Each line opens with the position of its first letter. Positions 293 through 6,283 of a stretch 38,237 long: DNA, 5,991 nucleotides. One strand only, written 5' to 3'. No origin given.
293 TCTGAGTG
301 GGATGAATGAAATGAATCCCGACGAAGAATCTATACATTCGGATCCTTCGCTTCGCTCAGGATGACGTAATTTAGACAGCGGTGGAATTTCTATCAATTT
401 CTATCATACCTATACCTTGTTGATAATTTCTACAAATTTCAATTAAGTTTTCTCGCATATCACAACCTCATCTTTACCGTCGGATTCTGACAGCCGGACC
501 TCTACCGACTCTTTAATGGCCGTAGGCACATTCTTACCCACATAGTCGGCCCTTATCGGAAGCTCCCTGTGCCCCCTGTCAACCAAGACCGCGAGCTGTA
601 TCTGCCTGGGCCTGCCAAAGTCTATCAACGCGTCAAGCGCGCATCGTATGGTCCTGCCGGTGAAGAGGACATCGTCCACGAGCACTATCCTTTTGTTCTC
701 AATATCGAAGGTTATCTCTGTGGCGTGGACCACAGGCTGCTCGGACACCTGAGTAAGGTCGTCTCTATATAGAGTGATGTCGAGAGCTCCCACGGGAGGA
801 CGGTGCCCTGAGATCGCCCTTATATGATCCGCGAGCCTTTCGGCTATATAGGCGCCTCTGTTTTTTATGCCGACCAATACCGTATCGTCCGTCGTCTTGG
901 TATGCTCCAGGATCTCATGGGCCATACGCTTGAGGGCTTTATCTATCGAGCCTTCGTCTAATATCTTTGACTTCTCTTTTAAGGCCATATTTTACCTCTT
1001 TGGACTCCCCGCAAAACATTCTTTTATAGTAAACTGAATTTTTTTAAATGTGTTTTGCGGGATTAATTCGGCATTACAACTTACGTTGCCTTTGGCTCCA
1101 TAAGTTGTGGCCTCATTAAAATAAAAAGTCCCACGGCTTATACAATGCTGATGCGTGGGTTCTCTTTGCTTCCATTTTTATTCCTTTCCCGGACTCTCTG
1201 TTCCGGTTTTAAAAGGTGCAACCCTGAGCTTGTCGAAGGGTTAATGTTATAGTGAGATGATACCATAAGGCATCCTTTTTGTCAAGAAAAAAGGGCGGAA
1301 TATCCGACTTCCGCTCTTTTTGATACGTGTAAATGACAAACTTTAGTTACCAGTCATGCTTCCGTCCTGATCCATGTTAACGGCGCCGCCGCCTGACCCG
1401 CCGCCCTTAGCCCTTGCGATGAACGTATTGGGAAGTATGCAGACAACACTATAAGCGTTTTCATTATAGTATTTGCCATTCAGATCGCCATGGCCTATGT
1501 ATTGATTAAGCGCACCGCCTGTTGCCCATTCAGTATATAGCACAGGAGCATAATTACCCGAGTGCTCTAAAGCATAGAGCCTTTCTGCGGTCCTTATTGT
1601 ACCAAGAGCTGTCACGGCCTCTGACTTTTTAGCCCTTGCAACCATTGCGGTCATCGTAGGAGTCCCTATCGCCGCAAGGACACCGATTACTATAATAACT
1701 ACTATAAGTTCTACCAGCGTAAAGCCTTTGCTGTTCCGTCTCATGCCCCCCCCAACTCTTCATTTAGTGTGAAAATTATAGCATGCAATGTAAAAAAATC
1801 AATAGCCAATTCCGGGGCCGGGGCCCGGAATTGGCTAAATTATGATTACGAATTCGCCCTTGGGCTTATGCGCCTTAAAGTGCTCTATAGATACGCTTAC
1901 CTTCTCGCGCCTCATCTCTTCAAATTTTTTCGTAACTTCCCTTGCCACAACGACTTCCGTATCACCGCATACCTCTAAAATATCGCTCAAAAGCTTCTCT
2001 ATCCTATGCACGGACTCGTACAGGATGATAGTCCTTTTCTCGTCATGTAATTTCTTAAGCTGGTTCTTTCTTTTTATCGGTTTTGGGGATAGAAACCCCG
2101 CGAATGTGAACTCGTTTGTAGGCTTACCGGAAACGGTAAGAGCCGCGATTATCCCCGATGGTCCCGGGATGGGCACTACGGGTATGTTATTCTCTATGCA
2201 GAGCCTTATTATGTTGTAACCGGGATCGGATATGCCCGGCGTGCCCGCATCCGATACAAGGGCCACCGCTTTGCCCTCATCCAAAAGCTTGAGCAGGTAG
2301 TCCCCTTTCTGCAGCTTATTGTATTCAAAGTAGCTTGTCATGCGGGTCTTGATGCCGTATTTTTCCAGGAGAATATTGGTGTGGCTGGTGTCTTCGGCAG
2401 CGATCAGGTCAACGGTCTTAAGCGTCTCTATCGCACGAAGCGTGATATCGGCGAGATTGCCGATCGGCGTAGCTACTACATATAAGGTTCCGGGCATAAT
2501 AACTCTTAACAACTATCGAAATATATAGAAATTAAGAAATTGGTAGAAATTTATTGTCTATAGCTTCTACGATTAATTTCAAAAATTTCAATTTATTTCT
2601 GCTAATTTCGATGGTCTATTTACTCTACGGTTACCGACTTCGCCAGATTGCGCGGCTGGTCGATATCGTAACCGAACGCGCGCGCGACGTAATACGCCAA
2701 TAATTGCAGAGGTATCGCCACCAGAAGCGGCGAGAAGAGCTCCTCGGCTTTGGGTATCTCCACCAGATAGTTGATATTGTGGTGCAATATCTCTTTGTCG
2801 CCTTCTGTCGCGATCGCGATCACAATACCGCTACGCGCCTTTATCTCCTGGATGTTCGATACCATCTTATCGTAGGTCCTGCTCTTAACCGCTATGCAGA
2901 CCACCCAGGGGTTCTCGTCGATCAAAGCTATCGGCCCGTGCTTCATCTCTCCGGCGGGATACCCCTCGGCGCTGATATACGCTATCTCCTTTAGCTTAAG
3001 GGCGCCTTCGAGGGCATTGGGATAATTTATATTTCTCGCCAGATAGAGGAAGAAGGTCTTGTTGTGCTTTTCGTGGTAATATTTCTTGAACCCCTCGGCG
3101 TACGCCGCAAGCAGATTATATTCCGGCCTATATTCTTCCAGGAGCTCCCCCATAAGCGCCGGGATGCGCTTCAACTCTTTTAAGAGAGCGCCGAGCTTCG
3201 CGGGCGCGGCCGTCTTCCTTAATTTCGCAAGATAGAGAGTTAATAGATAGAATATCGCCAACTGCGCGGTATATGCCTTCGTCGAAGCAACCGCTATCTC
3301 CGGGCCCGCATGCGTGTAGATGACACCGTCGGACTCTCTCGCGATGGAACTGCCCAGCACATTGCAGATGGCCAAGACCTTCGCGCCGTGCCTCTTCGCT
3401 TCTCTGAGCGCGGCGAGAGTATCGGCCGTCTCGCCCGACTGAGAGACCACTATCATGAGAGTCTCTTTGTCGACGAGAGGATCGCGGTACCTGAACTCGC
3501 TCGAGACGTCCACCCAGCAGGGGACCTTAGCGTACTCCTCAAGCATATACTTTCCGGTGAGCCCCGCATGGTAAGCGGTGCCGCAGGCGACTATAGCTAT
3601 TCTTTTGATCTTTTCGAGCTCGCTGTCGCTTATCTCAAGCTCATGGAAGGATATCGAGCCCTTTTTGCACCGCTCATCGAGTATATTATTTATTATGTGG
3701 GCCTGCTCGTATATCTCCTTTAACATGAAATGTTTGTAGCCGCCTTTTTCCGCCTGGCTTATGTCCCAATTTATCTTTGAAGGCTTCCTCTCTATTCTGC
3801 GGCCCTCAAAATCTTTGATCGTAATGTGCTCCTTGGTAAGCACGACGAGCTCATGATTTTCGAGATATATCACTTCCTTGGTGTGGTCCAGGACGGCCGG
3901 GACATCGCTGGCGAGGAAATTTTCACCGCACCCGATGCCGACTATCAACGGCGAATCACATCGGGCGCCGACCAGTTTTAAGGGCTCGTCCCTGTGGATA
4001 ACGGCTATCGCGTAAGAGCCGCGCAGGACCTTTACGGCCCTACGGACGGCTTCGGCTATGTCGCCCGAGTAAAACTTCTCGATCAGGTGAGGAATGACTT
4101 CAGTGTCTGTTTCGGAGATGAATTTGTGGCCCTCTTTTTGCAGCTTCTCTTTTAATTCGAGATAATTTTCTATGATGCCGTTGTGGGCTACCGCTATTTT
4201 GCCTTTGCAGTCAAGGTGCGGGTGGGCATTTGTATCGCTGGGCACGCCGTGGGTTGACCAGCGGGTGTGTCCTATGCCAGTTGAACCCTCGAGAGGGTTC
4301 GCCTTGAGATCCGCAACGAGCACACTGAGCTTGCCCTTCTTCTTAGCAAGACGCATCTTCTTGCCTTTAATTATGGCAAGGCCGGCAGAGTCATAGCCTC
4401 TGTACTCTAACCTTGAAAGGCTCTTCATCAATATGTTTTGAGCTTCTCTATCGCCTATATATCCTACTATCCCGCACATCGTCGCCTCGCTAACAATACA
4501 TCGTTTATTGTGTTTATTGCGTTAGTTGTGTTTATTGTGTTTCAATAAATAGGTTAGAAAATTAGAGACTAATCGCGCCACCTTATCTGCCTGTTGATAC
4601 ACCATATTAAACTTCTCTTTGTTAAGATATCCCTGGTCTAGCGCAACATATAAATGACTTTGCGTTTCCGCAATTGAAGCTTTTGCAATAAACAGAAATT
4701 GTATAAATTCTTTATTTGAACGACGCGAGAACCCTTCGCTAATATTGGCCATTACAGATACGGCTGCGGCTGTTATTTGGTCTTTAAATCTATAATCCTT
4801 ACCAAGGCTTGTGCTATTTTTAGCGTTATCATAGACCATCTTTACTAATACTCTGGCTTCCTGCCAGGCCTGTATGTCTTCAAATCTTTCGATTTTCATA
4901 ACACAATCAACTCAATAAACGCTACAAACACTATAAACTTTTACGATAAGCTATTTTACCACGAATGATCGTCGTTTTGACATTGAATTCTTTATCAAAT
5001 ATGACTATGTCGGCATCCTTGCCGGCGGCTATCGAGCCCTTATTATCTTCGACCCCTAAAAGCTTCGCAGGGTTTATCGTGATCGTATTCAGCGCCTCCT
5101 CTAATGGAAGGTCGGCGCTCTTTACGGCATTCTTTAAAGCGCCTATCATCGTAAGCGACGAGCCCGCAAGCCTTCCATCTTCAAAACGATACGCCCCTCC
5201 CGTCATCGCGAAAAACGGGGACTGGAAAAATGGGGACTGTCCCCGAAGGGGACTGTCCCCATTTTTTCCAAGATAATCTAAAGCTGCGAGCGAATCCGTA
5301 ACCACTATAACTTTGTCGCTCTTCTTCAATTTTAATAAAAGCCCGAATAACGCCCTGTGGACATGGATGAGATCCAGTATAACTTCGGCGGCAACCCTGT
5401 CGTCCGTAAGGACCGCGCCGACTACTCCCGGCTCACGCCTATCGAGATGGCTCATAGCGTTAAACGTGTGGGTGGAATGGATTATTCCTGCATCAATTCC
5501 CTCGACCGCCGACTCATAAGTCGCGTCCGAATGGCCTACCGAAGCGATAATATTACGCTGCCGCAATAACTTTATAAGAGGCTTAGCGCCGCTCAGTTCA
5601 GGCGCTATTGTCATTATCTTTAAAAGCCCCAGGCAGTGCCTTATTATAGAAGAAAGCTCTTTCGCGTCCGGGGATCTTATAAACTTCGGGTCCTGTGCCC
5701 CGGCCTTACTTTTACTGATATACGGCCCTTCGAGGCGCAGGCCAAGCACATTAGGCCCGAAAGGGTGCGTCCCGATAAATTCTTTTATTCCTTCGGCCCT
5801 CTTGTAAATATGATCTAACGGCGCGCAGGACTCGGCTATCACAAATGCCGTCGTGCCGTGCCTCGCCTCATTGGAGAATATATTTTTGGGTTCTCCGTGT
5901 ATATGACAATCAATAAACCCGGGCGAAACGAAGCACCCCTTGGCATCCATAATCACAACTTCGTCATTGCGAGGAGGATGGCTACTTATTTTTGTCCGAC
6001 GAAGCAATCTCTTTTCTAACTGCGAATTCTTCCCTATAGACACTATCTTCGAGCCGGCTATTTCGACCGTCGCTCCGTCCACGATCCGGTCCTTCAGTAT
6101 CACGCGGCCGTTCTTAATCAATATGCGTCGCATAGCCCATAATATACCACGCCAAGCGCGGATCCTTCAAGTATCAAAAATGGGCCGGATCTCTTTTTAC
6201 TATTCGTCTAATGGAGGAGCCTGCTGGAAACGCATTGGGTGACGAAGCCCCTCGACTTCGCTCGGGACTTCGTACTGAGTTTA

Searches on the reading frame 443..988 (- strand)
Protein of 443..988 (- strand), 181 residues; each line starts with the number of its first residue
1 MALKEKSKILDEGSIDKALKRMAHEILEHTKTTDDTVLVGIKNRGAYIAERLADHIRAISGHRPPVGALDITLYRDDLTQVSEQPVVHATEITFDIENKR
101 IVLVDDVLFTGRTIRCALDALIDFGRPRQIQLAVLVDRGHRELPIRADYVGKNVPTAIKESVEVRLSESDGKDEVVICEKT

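Call 11: search_protein_families(library=pfam, proteins=[window:443-988:-], max_evalue=0.01)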
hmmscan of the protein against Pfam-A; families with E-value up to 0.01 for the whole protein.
window:443-988:- (181 aa): 4 families
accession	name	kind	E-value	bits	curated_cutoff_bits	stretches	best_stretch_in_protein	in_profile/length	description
PF00156.33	Pribosyltran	-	8.5e-25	87.3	26.3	1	8-165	4-154/158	Phosphoribosyl transferase domain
PF14681.12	UPRTase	-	2.5e-05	24.3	27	1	68-136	93-159/206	Uracil phosphoribosyltransferase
PF15609.12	PRTase_2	-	0.00012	22.1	28.8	1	18-158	35-179/188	Phosphoribosyl transferase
PF24390.1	PRTase-CE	-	0.00014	22.3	27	1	78-134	96-142/253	PRTase-CE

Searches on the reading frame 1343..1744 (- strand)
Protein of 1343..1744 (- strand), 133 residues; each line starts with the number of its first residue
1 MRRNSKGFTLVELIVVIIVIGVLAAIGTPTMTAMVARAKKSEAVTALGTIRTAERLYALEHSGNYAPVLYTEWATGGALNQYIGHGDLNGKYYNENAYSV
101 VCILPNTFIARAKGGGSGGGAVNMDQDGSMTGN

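Call 11: search_protein_families(library=pfam, proteins=[window:1343-1744:-], max_evalue=0.01)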
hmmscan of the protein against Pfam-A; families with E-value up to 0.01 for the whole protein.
window:1343-1744:- (133 aa): 1 family
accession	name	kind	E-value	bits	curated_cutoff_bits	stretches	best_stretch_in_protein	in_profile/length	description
PF07963.17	N_methyl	-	5.3e-09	35.7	21.2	1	2-26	1-25/27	Prokaryotic N-terminal methylation motif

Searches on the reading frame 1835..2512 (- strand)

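Call 11: search_protein_families(library=pfam, proteins=[window:1835-2512:-], max_evalue=0.01)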
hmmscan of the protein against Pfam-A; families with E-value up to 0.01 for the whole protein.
window:1835-2512:- (225 aa): 1 family
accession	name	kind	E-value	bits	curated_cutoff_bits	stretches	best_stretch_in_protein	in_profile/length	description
PF00590.25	TP_methylase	-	2.9e-34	119.3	27.8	1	9-205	1-208/212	Tetrapyrrole (Corrin/Porphyrin) Methylases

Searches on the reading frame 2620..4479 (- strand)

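Call 11: search_protein_families(library=pfam, proteins=[window:2620-4479:-], max_evalue=0.01)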
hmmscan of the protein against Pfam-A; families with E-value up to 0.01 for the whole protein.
window:2620-4479:- (619 aa): 5 families
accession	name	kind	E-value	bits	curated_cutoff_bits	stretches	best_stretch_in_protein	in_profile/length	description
PF01380.27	SIS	-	1.3e-54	184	25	2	288-414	2-129/131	SIS domain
PF13522.11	GATase_6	-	3.8e-19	69.4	27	1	64-185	9-122/130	Glutamine amidotransferase domain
PF13537.11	GATase_7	-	9.7e-17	61.6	25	1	72-191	2-116/123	Glutamine amidotransferase domain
PF13230.11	GATase_4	-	0.00049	19.5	23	1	33-129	37-133/272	Glutamine amidotransferases class-II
PF13580.11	SIS_2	-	0.00053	20.5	27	1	337-371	102-136/138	SIS domain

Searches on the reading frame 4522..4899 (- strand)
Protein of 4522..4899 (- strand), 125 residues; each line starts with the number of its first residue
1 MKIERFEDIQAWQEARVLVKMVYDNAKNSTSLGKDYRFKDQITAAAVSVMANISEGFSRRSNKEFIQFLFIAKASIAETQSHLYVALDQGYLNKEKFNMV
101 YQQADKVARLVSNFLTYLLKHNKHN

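Call 11: search_protein_families(library=pfam, proteins=[window:4522-4899:-], max_evalue=0.01)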
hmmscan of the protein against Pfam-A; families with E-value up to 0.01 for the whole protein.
window:4522-4899:- (125 aa): 1 family
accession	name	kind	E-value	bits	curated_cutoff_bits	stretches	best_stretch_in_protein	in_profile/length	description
PF05635.17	23S_rRNA_IVP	-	5e-32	110.7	33.8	1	7-112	1-105/106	23S rRNA-intervening sequence protein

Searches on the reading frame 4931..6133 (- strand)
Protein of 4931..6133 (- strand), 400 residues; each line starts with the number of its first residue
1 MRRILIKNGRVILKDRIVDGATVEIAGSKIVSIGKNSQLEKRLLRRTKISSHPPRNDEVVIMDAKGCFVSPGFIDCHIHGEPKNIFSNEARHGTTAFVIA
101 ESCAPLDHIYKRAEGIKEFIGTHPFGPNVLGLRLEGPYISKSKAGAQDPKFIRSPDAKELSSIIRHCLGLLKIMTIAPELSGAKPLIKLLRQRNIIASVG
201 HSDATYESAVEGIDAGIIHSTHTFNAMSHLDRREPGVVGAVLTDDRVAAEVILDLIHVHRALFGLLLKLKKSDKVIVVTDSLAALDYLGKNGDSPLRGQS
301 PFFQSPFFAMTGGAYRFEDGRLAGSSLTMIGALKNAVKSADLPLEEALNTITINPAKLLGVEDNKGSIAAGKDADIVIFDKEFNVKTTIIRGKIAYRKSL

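Call 11: search_protein_families(library=pfam, proteins=[window:4931-6133:-], max_evalue=0.01)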
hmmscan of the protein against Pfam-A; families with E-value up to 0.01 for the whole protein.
window:4931-6133:- (400 aa): 2 families
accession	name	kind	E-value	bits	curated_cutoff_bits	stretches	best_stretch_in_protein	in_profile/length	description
PF01979.26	Amidohydro_1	-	1.2e-28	100.8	25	1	68-394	1-344/345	Amidohydrolase family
PF07969.17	Amidohydro_3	-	6.4e-18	65.9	29.7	2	341-383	406-448/472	Amidohydrolase family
